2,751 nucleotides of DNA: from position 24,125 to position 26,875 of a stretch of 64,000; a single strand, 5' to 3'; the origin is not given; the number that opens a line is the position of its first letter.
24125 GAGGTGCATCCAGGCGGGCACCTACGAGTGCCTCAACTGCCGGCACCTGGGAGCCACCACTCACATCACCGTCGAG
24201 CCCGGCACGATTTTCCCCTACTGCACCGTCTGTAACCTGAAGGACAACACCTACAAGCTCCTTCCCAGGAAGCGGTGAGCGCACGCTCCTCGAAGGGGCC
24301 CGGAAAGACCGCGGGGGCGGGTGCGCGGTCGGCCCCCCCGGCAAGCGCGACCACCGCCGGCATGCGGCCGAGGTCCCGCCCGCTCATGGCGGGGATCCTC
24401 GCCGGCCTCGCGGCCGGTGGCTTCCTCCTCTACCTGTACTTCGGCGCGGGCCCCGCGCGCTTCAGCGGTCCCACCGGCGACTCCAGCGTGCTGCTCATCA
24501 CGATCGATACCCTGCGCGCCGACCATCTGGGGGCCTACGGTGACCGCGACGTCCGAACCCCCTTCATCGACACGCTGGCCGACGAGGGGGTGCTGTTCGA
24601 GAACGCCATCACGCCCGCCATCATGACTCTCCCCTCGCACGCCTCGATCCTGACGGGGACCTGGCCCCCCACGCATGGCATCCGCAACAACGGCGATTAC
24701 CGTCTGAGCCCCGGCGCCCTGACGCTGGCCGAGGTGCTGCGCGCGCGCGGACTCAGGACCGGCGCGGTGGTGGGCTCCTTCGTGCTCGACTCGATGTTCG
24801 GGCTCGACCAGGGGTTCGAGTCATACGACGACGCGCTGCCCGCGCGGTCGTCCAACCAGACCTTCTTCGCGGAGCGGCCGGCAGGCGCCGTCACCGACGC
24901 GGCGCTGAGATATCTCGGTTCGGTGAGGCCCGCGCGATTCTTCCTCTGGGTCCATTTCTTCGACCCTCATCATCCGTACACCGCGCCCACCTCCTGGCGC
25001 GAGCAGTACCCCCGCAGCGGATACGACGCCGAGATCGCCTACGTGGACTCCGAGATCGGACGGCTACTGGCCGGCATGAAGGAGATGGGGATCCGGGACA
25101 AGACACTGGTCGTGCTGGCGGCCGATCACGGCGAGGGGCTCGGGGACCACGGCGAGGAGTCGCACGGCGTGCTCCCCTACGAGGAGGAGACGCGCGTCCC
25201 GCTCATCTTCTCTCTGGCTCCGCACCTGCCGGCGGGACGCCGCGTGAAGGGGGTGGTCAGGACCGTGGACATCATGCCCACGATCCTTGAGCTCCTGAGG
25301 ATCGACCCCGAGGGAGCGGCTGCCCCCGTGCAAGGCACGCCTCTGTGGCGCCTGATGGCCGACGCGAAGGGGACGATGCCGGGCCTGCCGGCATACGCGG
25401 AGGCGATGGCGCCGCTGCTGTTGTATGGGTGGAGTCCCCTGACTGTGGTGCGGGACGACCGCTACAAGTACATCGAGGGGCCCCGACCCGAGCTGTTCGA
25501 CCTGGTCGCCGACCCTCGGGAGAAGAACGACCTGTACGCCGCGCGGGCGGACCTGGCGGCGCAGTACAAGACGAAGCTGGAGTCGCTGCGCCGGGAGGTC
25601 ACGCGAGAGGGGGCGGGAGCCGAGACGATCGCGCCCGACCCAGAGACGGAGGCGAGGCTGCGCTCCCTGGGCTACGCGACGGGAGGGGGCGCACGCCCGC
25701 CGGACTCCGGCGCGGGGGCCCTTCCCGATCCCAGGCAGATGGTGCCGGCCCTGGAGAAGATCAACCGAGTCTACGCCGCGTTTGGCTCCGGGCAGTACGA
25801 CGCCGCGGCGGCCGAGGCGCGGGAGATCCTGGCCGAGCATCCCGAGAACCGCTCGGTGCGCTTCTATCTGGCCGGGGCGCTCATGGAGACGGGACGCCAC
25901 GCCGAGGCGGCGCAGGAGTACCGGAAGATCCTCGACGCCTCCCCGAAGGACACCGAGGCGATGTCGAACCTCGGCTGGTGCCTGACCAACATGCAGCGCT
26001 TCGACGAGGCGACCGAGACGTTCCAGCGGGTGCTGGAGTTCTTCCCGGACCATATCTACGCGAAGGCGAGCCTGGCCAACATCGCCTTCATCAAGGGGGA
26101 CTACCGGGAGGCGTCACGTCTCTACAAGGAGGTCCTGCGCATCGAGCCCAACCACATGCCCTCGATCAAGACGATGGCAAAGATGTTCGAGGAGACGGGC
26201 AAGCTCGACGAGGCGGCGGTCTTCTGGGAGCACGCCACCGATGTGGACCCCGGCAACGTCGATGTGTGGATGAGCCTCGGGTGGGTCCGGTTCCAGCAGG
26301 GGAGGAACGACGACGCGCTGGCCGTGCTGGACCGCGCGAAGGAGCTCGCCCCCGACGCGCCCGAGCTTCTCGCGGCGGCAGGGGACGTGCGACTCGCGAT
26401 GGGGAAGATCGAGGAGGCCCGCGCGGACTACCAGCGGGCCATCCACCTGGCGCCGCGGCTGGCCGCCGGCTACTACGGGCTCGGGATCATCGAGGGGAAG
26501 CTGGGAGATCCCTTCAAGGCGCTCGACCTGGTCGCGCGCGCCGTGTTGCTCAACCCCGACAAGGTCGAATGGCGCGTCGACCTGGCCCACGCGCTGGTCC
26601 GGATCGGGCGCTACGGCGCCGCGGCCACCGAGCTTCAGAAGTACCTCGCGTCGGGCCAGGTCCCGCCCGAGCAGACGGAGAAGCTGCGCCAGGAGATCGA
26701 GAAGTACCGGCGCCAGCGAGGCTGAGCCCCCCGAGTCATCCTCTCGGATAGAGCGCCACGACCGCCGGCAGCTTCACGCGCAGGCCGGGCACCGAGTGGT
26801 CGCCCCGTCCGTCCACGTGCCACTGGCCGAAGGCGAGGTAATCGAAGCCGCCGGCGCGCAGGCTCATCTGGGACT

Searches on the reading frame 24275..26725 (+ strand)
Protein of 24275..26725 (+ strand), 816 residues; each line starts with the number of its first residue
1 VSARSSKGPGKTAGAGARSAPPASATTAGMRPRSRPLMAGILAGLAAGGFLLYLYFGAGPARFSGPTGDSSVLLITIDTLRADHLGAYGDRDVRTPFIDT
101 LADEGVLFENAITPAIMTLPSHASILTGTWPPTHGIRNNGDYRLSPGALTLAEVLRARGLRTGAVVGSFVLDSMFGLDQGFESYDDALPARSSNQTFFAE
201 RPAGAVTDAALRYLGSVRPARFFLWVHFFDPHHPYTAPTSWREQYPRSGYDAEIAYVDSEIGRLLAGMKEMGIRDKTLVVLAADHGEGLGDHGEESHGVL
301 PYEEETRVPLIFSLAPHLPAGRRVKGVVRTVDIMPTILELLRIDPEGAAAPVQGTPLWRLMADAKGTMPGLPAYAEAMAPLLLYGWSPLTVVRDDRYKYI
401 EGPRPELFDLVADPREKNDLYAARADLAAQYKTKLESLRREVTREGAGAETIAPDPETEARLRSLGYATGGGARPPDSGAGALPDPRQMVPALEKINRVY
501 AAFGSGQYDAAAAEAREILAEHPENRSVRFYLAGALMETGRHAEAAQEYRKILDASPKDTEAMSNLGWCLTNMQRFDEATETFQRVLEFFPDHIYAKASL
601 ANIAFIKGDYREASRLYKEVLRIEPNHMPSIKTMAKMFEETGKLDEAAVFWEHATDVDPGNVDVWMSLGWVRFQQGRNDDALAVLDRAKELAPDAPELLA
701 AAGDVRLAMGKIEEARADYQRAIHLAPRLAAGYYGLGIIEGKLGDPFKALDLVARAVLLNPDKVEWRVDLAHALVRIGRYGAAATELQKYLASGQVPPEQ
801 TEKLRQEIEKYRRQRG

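Call 92: search_protein_families(library=pfam, proteins=[window:24275-26725:+], max_evalue=0.00001)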
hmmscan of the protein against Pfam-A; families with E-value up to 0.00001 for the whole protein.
window:24275-26725:+ (816 aa): 28 families (the best 25 are shown)
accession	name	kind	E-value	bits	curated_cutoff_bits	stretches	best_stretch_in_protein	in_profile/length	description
PF00884.28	Sulfatase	-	9.5e-42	143.8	25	1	72-341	3-299/301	Sulfatase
PF14559.12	TPR_19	-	1.6e-39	134.5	25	3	536-603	1-68/68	Tetratricopeptide repeat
PF07719.23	TPR_2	-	6.6e-39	129.2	27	0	561-593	2-34/34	Tetratricopeptide repeat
PF13432.12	TPR_16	-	2.3e-35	121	32.7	2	498-559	3-64/65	Tetratricopeptide repeat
PF00515.34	TPR_1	-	6e-32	108.6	27.8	0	561-593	2-34/34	Tetratricopeptide repeat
PF13414.12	TPR_11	-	5.6e-26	90.4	26.8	1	703-744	1-42/42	TPR repeat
PF13181.12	TPR_8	-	8.9e-25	85.1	25.7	0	561-593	2-34/34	Tetratricopeptide repeat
PF13428.12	TPR_14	-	1.8e-24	84.2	23.5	0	663-704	2-43/44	Tetratricopeptide repeat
PF13431.12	TPR_17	-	2.1e-22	77.9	24.4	0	549-579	2-32/34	Tetratricopeptide repeat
PF13424.12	TPR_12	-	1.2e-20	73.9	30.1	1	562-623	5-74/77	Tetratricopeptide repeat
PF13371.12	TPR_9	-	6.4e-19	68.2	35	1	748-794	13-59/73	Tetratricopeptide repeat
PF01663.27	Phosphodiest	-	1.1e-18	68.4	23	1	72-142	1-68/342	Type I phosphodiesterase / nucleotide pyrophosphatase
PF23914.1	TPR_CcmH_CycH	-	2.1e-18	67.1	42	1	550-654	40-147/158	Cytochrome c-type biogenesis protein H TPR domain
PF13174.12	TPR_6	-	1e-17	63.9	26.3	0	561-593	1-33/33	Tetratricopeptide repeat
PF24575.1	TPR_Slam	-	7.7e-14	52.4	35.2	0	501-547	56-102/104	Surface lipoprotein assembly modifier, N-terminal TPR repeats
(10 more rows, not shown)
